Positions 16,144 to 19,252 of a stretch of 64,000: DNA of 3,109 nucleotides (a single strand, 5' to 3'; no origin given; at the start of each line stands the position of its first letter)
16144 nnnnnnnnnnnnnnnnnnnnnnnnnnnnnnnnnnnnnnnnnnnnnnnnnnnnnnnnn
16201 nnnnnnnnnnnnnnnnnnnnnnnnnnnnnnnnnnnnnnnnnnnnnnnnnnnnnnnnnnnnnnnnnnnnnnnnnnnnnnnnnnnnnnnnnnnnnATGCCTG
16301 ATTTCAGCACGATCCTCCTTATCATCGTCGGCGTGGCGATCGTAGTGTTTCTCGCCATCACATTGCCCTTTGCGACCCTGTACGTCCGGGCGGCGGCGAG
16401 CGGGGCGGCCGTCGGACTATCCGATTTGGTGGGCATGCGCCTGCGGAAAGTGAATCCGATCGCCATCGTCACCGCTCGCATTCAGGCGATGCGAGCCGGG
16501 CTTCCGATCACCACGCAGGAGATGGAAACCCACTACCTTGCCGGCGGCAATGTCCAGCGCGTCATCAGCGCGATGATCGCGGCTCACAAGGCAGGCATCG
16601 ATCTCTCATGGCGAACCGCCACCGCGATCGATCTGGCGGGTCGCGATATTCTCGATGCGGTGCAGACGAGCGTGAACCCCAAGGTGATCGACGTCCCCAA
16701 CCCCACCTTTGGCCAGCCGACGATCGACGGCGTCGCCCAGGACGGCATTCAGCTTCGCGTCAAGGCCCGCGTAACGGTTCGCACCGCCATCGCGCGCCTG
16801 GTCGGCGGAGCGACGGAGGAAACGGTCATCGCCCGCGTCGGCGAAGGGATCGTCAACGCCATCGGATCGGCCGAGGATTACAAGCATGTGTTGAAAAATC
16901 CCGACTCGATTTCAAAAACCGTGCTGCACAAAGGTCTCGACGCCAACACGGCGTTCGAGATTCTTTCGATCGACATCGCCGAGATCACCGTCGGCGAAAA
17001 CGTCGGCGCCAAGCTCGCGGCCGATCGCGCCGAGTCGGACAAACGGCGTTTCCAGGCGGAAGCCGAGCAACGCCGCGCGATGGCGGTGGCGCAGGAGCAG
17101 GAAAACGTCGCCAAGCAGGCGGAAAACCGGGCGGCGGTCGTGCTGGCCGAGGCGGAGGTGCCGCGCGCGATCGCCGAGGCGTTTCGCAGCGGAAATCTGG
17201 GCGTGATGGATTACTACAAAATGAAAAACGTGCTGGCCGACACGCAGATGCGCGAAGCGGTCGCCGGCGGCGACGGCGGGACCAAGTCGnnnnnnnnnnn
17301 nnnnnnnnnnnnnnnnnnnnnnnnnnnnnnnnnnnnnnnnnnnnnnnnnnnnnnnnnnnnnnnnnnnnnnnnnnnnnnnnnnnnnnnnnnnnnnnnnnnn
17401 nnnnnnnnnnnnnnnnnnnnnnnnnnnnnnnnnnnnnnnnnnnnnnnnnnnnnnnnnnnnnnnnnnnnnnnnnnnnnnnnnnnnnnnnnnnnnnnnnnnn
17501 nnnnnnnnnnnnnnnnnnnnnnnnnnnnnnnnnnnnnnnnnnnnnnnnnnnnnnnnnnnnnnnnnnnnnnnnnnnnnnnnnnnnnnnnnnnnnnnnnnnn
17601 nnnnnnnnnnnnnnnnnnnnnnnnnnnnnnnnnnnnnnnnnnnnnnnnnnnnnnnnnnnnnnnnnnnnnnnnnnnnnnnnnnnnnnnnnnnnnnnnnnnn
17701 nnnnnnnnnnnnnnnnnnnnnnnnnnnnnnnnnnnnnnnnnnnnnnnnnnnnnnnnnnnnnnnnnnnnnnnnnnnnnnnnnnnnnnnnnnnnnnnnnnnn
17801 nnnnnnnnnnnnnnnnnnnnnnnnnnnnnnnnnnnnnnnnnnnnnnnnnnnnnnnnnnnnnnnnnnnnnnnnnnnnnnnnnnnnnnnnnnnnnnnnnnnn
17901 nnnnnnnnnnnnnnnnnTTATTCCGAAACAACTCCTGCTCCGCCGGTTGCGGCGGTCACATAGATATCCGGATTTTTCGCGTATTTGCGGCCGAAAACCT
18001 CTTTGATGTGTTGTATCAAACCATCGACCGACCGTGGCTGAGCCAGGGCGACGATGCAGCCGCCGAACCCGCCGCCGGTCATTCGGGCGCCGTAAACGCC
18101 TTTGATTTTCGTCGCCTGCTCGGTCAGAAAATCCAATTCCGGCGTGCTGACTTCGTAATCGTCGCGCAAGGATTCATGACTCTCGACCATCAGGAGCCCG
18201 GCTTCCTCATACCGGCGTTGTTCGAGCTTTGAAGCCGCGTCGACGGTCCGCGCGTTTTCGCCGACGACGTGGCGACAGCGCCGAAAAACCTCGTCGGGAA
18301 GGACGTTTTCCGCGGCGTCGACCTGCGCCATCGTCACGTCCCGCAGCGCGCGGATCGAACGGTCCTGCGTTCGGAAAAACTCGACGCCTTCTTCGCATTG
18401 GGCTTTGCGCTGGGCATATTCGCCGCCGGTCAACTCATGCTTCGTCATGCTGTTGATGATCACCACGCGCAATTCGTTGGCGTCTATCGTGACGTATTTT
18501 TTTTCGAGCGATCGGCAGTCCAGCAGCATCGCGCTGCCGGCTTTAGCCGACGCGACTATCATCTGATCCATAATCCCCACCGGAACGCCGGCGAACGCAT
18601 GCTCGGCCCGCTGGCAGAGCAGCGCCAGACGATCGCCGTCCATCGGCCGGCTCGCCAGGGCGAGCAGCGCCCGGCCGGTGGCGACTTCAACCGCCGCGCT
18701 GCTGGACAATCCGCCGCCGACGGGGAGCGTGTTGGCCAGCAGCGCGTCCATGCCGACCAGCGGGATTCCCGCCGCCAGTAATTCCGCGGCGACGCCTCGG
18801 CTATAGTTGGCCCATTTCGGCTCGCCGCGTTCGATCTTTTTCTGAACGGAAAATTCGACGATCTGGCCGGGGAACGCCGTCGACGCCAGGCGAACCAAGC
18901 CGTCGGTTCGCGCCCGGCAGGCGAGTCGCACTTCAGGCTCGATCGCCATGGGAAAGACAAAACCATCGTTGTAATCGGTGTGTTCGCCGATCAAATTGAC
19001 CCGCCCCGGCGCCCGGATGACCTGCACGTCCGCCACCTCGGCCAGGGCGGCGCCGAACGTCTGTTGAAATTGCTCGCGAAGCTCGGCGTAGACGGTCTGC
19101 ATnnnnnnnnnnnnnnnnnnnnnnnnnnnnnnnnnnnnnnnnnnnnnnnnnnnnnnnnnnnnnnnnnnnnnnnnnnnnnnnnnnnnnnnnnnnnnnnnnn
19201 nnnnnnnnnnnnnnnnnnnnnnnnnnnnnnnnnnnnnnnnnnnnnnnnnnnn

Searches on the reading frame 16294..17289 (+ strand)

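Call 73: search_protein_families(library=pfam, proteins=[window:16294-17289:+], max_evalue=0.00001)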
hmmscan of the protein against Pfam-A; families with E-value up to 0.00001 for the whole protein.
window:16294-17289:+ (332 aa): 1 family
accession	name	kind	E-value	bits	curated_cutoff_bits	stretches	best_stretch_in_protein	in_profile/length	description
PF12127.13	FloA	-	1.8e-145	484.4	34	1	10-325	2-312/314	Flotillin-like protein FloA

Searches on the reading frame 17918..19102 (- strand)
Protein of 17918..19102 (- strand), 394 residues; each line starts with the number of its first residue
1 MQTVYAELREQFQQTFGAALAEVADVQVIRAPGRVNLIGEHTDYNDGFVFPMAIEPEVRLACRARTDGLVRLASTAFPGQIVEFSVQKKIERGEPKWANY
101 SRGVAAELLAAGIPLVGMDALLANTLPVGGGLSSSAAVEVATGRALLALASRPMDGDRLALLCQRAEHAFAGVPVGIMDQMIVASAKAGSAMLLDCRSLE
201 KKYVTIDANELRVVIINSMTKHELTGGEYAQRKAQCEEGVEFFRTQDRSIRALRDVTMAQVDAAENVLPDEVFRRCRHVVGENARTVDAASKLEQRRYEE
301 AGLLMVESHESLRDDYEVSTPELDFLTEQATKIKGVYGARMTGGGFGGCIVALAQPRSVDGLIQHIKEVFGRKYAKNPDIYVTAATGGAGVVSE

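Call 73: search_protein_families(library=pfam, proteins=[window:17918-19102:-], max_evalue=0.00001)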
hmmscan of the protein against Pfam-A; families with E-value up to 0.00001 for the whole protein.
window:17918-19102:- (394 aa): 3 families
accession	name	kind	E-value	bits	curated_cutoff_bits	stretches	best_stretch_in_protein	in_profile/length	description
PF10509.15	GalKase_gal_bdg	-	8.8e-21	73.7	23.1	1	10-63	1-48/49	Galactokinase galactose-binding signature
PF00288.32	GHMP_kinases_N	-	1.4e-16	60.9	22.3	1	105-184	6-84/87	GHMP kinases N terminal domain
PF08544.19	GHMP_kinases_C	-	1.1e-11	45.4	21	1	290-369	2-82/85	GHMP kinases C terminal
